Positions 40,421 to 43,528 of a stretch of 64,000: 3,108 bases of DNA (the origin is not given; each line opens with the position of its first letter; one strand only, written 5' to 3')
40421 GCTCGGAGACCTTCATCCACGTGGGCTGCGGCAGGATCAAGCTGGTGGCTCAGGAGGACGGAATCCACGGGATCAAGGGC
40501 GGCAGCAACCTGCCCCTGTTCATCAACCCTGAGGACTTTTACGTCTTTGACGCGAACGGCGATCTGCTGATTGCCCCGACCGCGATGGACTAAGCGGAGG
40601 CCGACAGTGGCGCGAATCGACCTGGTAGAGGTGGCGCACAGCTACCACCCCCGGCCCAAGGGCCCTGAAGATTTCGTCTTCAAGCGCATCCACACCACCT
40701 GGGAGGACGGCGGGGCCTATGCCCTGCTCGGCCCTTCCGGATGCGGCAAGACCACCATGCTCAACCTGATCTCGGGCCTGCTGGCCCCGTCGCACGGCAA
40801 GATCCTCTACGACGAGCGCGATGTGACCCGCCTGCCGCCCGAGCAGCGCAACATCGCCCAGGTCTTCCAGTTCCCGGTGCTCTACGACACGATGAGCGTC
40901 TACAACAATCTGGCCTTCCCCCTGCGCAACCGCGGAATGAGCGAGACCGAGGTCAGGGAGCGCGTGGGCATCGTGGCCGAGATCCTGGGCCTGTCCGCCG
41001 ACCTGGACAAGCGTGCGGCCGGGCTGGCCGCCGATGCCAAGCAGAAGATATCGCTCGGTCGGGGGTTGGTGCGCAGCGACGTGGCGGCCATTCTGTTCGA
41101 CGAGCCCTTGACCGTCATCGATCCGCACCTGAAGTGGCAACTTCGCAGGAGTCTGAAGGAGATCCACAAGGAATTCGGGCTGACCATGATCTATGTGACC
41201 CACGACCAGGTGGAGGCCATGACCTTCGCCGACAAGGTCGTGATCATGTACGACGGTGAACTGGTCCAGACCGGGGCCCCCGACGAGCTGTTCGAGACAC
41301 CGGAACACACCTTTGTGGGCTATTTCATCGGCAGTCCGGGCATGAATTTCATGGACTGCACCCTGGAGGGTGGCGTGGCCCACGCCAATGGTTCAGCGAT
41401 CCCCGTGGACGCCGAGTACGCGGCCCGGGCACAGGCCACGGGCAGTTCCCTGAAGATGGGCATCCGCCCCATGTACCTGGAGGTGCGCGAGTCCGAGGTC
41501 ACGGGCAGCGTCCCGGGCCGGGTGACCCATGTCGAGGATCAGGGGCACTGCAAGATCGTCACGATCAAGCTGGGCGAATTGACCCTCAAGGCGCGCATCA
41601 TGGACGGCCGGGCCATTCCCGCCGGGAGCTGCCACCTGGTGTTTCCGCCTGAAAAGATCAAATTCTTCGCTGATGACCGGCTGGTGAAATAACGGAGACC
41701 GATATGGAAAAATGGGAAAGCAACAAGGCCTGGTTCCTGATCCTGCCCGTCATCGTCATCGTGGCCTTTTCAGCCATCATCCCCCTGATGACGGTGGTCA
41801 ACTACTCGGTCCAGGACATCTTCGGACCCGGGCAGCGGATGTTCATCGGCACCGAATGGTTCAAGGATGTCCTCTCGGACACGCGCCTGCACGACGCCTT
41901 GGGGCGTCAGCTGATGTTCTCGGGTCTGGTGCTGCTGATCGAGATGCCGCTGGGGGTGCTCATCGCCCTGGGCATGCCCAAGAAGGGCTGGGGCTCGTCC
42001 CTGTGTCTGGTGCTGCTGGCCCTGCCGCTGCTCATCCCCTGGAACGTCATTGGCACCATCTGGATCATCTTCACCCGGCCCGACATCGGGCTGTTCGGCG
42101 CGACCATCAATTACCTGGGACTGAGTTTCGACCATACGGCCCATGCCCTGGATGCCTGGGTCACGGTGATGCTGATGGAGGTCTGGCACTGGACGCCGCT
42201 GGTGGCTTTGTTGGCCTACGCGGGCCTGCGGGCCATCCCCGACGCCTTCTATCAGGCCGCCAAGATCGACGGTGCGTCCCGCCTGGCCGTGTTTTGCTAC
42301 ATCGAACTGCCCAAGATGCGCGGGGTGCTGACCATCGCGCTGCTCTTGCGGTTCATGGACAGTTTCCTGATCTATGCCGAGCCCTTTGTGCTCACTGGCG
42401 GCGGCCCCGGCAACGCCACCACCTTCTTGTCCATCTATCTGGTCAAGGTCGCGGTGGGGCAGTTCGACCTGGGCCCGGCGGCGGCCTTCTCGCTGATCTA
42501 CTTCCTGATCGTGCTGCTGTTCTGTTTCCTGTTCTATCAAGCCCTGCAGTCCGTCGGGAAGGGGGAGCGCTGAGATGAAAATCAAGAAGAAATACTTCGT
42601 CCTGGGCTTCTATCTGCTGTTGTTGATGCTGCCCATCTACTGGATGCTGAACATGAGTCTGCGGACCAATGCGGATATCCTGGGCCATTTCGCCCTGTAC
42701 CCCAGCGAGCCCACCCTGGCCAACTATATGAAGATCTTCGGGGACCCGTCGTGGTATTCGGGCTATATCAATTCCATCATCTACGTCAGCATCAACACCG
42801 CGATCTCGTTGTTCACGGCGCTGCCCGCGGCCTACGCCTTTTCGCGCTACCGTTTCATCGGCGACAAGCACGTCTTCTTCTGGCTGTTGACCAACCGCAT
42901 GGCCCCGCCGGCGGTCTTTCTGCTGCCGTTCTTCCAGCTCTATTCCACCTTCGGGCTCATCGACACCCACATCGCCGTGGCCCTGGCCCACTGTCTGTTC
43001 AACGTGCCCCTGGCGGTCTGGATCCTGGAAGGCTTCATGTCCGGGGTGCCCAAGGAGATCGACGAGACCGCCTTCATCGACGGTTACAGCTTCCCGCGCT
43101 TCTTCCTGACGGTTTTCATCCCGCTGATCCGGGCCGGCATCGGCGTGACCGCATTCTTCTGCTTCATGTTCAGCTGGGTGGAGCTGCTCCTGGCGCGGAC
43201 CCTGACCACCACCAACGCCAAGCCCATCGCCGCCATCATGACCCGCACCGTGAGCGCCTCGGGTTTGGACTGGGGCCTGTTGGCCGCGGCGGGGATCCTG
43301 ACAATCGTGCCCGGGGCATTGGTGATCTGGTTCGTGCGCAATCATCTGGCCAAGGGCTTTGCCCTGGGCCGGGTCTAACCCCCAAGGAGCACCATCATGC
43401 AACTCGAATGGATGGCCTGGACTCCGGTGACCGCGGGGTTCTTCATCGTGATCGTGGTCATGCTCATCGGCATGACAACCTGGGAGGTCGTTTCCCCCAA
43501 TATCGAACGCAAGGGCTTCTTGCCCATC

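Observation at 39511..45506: Glycerol-type ABC importer (two ATPases, two permeases, DUF2160, large SBP) with one degenerate ATPase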

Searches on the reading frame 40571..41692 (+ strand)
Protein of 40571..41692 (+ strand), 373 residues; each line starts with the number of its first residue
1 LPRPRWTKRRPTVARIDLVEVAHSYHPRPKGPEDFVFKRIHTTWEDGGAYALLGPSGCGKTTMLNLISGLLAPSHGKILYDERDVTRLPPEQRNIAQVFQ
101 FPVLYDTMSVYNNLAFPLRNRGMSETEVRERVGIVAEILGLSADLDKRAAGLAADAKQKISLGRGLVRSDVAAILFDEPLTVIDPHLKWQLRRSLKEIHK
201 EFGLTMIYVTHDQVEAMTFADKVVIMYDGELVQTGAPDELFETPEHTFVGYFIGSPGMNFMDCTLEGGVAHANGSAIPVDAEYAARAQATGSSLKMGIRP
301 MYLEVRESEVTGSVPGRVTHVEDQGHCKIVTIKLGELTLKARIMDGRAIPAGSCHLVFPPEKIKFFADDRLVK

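Call 4: search_protein_families(library=pfam, proteins=[window:40571-41692:+])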
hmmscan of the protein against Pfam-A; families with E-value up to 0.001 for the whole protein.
window:40571-41692:+ (373 aa): 2 families
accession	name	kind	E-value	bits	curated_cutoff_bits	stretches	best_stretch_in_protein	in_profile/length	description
PF00005.33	ABC_tran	-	2.8e-20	73.8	25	1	38-180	2-136/137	ABC transporter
PF17912.7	OB_MalK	-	1.8e-09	38.8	27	1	254-300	1-50/53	MalK OB fold domain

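Call 5: search_protein_families(library=ncbifam, proteins=[window:40571-41692:+])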
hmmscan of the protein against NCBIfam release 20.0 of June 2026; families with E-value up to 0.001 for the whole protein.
window:40571-41692:+ (373 aa): 177 families (the best 25 are shown)
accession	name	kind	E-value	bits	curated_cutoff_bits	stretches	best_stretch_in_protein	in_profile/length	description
NF008653.0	PRK11650.1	subfamily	1.4e-80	271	432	1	14-368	2-349/357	sn-glycerol-3-phosphate ABC transporter ATP-binding protein UgpC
NF008233.0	PRK11000.1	equivalog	4.5e-66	223.2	568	1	34-352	16-338/369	maltose/maltodextrin ABC transporter ATP-binding protein MalK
TIGR03265.1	PhnT2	equivalog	6.1e-64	216.5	457.7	1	38-338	21-316/353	putative 2-aminoethylphosphonate ABC transporter ATP-binding protein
TIGR01187.1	potA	subfamily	6.8e-63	212.7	355.6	1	52-335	1-287/325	polyamine ABC transporter ATP-binding protein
NF040933.2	ABC_arch_GlcV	equivalog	4.5e-62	210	450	1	36-366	21-357/357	glucose ABC transporter ATP-binding protein GlcV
NF040840.2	tungstate_WtpC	equivalog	6.3e-61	206.6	440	1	33-341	12-317/347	tungstate ABC transporter ATP-binding protein WtpC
NF006987.0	PRK09452.1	equivalog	1e-60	205.4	482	1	35-324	31-320/378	spermidine/putrescine ABC transporter ATP-binding protein PotA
NF043075.1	MMSYN1_0197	equivalog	2.8e-58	197.5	550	1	34-325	15-299/341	spermidine/putrescine ABC transporter ATP-binding protein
NF008513.0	PRK11432.1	equivalog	5.6e-56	189.9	496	1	36-308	21-288/351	ferric ABC transporter ATP-binding protein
TIGR03258.1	PhnT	equivalog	7e-54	183.2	499.15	1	35-337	22-326/359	2-aminoethylphosphonate ABC transport system ATP-binding subunit PhnT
NF008105.0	PRK10851.1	equivalog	3.8e-51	173.9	502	1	37-333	18-311/362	sulfate/thiosulfate ABC transporter ATP-binding protein CysA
TIGR00968.1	3a0106s01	subfamily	8.8e-51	172.7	342.75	1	36-255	15-233/237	sulfate ABC transporter ATP-binding protein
NF008621.0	PRK11607.1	equivalog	1.5e-46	158.9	613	1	39-304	37-303/377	putrescine ABC transporter ATP-binding subunit PotG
TIGR01186.1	proV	subfamily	3.2e-40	138.4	326.6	1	40-255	12-232/363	betaine/proline/choline family ABC transporter ATP-binding protein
TIGR02142.1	modC_ABC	equivalog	1.5e-38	132.9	285.05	1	41-344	17-328/353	molybdenum ABC transporter ATP-binding protein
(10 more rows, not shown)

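Call 16: search_solved_structures(query=window:40571-41692:+, show_alignments=3, max_evalue=1e-30)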
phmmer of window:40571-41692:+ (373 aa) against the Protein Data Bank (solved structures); distinct sequences matched with E-value up to 1e-30: 45.
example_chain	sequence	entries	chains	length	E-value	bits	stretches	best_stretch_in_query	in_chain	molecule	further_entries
2it1_A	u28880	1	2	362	5e-67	229.6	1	39-353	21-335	362aa long hypothetical maltose/maltodextrin transport ATP-binding protein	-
2d62_A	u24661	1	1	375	8.5e-63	215.7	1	42-369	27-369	multiple sugar-binding transport ATP-binding protein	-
1g29_1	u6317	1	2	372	3e-62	213.9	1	44-366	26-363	MALTOSE TRANSPORT PROTEIN MALK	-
1v43_A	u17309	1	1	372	1.4e-61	211.7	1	37-347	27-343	sugar-binding transport ATP-binding protein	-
1vci_A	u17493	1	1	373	1.4e-61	211.7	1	37-347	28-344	sugar-binding transport ATP-binding protein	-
2yyz_A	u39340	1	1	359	4.1e-61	210.1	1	45-352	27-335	Sugar ABC transporter, ATP-binding protein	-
7cad_C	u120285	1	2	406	2.9e-55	190.9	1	16-304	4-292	ABC transporter, ATP-binding protein SugC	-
9bcr_C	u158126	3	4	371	3.2e-55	190.8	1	35-369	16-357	Maltose/maltodextrin import ATP-binding protein MalK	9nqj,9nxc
9bcr_D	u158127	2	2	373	3.2e-55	190.8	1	35-369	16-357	Maltose/maltodextrin import ATP-binding protein MalK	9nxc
1q12_A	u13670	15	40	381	3.4e-55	190.7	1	35-369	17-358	Maltose/maltodextrin transport ATP-binding protein malK | Maltose/maltodextrin import ATP-binding protein malK | Fused maltose transport subunit, ATP-binding co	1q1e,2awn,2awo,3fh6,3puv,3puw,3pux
1q1b_A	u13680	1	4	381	3.4e-55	190.7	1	35-369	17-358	Maltose/maltodextrin transport ATP-binding protein malK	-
6yir_A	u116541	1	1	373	4.4e-55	190.3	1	50-325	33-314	Oligosaccharides import ATP-binding protein MsmX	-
4tqu_S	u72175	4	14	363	4.5e-55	190.3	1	44-343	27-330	AlgS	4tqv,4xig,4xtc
7cae_C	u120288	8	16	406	7.4e-55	189.6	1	16-304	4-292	ABC transporter, ATP-binding protein SugC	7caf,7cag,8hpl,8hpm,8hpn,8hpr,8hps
8ja7_C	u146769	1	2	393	8.2e-55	189.4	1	37-303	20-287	Trehalose import ATP-binding protein SugC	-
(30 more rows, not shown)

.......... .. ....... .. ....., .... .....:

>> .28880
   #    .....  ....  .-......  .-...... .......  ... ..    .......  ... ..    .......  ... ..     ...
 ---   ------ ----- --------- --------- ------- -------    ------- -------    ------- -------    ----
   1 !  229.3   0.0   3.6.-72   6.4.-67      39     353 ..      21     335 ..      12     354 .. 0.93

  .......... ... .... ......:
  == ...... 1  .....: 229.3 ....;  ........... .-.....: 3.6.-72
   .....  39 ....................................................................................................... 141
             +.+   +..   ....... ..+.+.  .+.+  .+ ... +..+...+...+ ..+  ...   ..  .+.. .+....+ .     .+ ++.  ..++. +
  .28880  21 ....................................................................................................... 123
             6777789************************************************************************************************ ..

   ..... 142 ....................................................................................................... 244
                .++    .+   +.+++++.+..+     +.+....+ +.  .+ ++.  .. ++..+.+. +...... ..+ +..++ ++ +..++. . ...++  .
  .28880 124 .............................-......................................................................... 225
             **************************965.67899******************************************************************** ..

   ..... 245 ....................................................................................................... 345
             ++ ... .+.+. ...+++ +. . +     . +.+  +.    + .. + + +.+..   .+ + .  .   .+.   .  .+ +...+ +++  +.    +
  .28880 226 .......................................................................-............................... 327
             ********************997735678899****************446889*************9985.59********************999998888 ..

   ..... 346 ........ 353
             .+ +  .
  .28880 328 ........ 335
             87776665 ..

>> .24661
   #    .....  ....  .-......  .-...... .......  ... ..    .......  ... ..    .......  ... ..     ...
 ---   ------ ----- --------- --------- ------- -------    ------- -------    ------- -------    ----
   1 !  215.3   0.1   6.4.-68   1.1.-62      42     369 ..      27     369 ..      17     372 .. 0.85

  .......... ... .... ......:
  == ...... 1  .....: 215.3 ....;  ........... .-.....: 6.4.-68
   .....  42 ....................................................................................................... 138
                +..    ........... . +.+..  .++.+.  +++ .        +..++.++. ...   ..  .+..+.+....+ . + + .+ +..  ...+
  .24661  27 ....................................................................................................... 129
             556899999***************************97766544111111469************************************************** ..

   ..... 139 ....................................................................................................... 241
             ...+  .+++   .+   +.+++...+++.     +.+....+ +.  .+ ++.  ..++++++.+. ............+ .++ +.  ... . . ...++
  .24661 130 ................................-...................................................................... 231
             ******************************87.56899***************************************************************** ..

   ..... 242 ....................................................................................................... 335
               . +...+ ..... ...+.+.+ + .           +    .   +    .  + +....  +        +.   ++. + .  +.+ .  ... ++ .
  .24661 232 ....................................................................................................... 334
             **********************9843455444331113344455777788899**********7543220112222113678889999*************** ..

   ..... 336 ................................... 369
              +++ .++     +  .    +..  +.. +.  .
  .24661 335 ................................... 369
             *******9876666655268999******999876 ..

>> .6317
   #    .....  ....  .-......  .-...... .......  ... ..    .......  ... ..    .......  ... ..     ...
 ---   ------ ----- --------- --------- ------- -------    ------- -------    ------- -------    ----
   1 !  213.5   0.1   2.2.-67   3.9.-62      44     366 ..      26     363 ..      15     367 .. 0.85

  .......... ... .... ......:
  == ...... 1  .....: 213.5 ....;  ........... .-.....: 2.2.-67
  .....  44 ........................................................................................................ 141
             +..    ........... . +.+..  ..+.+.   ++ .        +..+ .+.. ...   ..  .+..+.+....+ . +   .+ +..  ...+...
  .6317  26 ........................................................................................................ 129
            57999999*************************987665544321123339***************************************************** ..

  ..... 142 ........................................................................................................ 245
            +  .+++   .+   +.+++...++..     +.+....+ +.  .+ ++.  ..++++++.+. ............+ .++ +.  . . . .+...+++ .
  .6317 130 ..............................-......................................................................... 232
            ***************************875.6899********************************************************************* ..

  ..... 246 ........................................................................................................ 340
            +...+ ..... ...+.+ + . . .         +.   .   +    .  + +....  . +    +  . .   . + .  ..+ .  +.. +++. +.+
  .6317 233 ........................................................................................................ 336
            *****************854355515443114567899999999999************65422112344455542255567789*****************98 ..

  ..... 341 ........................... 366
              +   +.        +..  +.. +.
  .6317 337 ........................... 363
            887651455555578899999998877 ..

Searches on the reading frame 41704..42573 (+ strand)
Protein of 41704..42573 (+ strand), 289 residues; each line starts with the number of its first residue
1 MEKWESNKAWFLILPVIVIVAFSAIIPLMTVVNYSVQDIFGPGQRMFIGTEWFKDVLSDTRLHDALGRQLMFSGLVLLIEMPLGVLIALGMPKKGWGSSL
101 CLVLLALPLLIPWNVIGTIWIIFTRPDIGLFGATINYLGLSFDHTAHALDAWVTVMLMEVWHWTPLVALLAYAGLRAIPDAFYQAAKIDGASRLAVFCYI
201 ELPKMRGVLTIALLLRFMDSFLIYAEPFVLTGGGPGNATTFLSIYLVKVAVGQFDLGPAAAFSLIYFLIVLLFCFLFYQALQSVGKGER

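Call 4: search_protein_families(library=pfam, proteins=[window:41704-42573:+])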
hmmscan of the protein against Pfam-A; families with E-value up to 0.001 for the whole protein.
window:41704-42573:+ (289 aa): 1 family
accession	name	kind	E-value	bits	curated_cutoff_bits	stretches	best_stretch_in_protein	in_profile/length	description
PF00528.27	BPD_transp_1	-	1.1e-17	64.7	26.4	1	81-276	2-174/184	Binding-protein-dependent transport system inner membrane component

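Call 5: search_protein_families(library=ncbifam, proteins=[window:41704-42573:+])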
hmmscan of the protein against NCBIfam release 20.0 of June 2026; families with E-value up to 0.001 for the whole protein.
window:41704-42573:+ (289 aa): 20 families
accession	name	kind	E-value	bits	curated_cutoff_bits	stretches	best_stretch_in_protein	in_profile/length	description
NF007852.0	PRK10561.1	equivalog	3.1e-23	83.1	335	1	9-278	14-285/295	sn-glycerol-3-phosphate ABC transporter permease UgpA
NF040931.1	ABC_arch_GlcT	equivalog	1.4e-18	67.5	360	1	20-270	6-260/278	glucose ABC transporter permease GlcT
TIGR03262.1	PhnU2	equivalog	3.5e-12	45.8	593.25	1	14-281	8-256/546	putative 2-aminoethylphosphonate ABC transporter permease subunit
NF006955.0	PRK09433.2-3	equivalog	8.9e-11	41.1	801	1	73-276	61-257/543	thiamine/thiamine pyrophosphate ABC transporter permease ThiP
TIGR02141.1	modB_ABC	equivalog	2.7e-10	40.2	182.6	1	72-276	6-201/208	molybdate ABC transporter permease subunit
NF011624.0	PRK15050.1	equivalog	3.6e-10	39.4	247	1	5-282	20-286/297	2-aminoethylphosphonate ABC transporter permease subunit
NF008232.0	PRK10999.1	equivalog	1.6e-09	37.1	392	1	37-271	254-505/520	maltose ABC transporter permease MalF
TIGR01581.1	Mo_ABC_porter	hypoth_equivalog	1.2e-08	34.7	210.3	1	53-272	10-223/225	ABC transporter permease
NF006953.0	PRK09433.1-4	equivalog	9.5e-08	31.3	970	1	99-276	90-260/536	thiamine/thiamine pyrophosphate ABC transporter permease ThiP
NF006939.0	PRK09421.1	equivalog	6.2e-07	29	262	1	65-222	11-163/230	molybdate ABC transporter permease subunit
NF006951.0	PRK09433.1-2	equivalog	6.2e-07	28.4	788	1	95-282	86-265/535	thiamine/thiamine pyrophosphate ABC transporter permease ThiP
NF006952.0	PRK09433.1-3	equivalog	2.3e-06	26.7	679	1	21-275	18-260/534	thiamine/thiamine pyrophosphate ABC transporter permease ThiP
NF006956.0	PRK09433.2-5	equivalog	2.8e-06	26.2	984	1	91-276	89-265/543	thiamine/thiamine pyrophosphate ABC transporter permease ThiP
NF040839.1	tungstate_WtpB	equivalog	5.2e-06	26.3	340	1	51-209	31-182/251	tungstate ABC transporter permease WtpB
NF006954.0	PRK09433.1-5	equivalog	9.3e-06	24.6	821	1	76-275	60-251/530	thiamine/thiamine pyrophosphate ABC transporter permease ThiP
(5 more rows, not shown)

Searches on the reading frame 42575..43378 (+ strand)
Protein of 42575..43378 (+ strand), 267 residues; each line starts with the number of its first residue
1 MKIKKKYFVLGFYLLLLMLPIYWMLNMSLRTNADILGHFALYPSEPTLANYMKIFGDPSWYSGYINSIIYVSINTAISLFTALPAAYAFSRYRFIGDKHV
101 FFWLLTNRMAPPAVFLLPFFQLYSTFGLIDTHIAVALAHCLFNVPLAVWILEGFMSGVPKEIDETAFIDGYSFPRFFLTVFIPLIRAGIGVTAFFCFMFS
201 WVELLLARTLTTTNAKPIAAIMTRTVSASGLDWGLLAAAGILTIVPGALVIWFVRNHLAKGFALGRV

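Call 4: search_protein_families(library=pfam, proteins=[window:42575-43378:+])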
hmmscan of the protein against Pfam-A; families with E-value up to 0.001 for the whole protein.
window:42575-43378:+ (267 aa): 1 family
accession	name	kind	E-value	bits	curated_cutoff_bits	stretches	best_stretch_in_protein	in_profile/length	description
PF00528.27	BPD_transp_1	-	1.1e-07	32.2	26.4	1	84-256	7-177/184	Binding-protein-dependent transport system inner membrane component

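Call 5: search_protein_families(library=ncbifam, proteins=[window:42575-43378:+])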
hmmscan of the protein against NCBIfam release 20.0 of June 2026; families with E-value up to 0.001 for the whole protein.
window:42575-43378:+ (267 aa): 8 families
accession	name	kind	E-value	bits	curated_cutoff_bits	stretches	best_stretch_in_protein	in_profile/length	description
NF040932.1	ABC_arch_GlcU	equivalog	4.3e-21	75.8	340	1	7-262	6-264/272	glucose ABC transporter permease GlcU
NF008231.0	PRK10998.1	equivalog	9.8e-15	54.9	261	1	64-266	85-293/296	maltose ABC transporter permease MalG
NF008210.0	PRK10973.1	equivalog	6.6e-13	49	297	1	63-261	76-275/281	sn-glycerol-3-phosphate ABC transporter permease UgpE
TIGR01581.1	Mo_ABC_porter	hypoth_equivalog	5.4e-07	29.3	210.3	1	52-197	11-168/225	ABC transporter permease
NF007047.0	PRK09500.1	equivalog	1.6e-06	27.9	326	1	5-246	7-241/257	spermidine/putrescine ABC transporter permease PotC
TIGR02141.1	modB_ABC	equivalog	6.3e-06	26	182.6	1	72-198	8-146/208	molybdate ABC transporter permease subunit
TIGR03262.1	PhnU2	equivalog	1.9e-05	23.5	593.25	1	11-200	12-201/546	putative 2-aminoethylphosphonate ABC transporter permease subunit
NF006954.0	PRK09433.1-5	equivalog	0.00023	20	821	0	50-156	34-155/530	thiamine/thiamine pyrophosphate ABC transporter permease ThiP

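Call 19: find_encoding_contigs(protein=window:42575-43378:+, flank=10000, max_places=6)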
Protein window:42575-43378:+ (267 aa): 1 contig read that carries it; 1 place shown.
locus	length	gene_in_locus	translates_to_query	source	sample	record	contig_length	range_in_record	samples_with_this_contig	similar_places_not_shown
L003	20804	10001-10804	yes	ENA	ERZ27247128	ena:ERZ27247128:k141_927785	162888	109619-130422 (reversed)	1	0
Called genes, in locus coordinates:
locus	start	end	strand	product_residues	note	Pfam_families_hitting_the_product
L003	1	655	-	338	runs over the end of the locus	PF02754:CCG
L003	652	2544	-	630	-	PF02665:Nitrate_red_gam (weak), PF12797:Fer4_2 (faint), PF12838:Fer4_7 (weak), PF13183:Fer4_8, PF13187:Fer4_9 (weak), PF13237:Fer4_10 (weak), PF13484:Fer4_16 (weak), PF13534:Fer4_17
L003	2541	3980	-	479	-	PF00890:FAD_binding_2, PF07992:Pyr_redox_2 (faint)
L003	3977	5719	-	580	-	PF01266:DAO, PF01494:FAD_binding_3 (faint), PF07992:Pyr_redox_2 (faint)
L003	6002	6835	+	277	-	PF08220:HTH_DeoR, PF00455:DeoRC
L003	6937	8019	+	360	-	PF00005:ABC_tran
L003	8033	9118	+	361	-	PF00005:ABC_tran, PF17912:OB_MalK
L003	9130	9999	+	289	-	PF00528:BPD_transp_1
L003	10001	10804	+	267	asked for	PF00528:BPD_transp_1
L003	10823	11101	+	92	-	PF09928:DUF2160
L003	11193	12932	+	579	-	PF01547:SBP_bac_1, PF13416:SBP_bac_8 (weak)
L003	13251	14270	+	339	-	PF00487:FA_desaturase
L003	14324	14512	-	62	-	-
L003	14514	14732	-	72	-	-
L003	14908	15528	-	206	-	PF01810:LysE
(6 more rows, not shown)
